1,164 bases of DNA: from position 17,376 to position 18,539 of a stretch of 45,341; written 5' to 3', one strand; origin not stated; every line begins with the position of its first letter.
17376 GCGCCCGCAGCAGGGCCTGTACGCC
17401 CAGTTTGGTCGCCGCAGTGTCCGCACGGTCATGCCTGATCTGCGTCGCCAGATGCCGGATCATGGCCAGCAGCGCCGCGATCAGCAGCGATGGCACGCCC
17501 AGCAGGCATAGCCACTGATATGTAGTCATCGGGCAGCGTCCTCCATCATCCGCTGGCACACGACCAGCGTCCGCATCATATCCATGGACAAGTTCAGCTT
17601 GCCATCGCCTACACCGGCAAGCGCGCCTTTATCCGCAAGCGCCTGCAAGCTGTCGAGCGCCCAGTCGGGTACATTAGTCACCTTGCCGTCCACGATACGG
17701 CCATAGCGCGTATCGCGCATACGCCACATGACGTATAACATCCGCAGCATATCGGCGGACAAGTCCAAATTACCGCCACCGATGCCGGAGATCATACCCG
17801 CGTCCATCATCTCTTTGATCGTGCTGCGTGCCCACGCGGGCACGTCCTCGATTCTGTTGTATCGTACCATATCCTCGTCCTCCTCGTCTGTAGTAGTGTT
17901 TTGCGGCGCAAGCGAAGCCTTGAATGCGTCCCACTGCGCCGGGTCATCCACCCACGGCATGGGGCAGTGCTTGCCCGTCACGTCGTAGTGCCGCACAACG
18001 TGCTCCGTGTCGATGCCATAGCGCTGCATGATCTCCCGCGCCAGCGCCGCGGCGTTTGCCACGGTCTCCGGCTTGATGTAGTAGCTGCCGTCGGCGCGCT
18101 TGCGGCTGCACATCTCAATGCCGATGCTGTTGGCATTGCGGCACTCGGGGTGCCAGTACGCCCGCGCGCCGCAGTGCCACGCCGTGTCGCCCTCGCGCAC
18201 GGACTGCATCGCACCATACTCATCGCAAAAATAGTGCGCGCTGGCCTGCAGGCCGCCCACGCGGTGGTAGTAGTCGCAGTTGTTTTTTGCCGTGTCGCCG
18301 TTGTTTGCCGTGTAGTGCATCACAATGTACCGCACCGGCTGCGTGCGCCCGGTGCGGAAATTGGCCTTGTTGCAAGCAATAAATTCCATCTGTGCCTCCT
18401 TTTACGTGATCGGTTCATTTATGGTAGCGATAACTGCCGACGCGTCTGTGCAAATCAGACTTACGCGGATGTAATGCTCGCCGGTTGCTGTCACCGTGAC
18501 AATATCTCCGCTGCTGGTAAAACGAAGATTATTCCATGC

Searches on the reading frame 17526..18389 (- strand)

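Call 26: search_protein_families(library=phrogs, proteins=[window:17526-18389:-], max_evalue=0.001)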
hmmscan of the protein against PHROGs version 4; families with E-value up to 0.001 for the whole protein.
window:17526-18389:- (287 aa): 18 families
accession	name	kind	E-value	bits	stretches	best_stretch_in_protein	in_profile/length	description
phrog_9611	-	lysis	4.3e-42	145.4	1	1-163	5-168/246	endolysin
phrog_1794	-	lysis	6.3e-38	132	1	10-229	45-242/336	amidase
phrog_670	-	lysis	1e-35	124.7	1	14-163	107-253/596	endolysin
phrog_3088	-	lysis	2.1e-30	107.3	1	20-197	25-198/248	amidase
phrog_833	-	lysis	3.5e-30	106.7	1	10-169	21-178/294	endolysin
phrog_1493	-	lysis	4.5e-29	102.8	1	12-169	27-176/394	endolysin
phrog_19265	-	unknown function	5e-26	93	1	8-157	12-170/293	-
phrog_2338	-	lysis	2.1e-23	84.2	1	15-167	24-176/346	endolysin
phrog_18955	-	unknown function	4.6e-20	72.7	1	4-171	282-444/483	-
phrog_5182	-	lysis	9.4e-17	62.6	1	10-132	25-142/321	endolysin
phrog_23201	-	unknown function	2.8e-15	57.5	2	238-281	177-220/224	-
phrog_7698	-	lysis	9.8e-11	43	1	7-147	13-142/316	endolysin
phrog_15001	-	lysis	6.2e-09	36.4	1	13-139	37-162/367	endolysin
phrog_14048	-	lysis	8e-08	33.3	1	12-134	22-137/305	endolysin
phrog_880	-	lysis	1.2e-07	32.5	1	15-160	189-331/435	endolysin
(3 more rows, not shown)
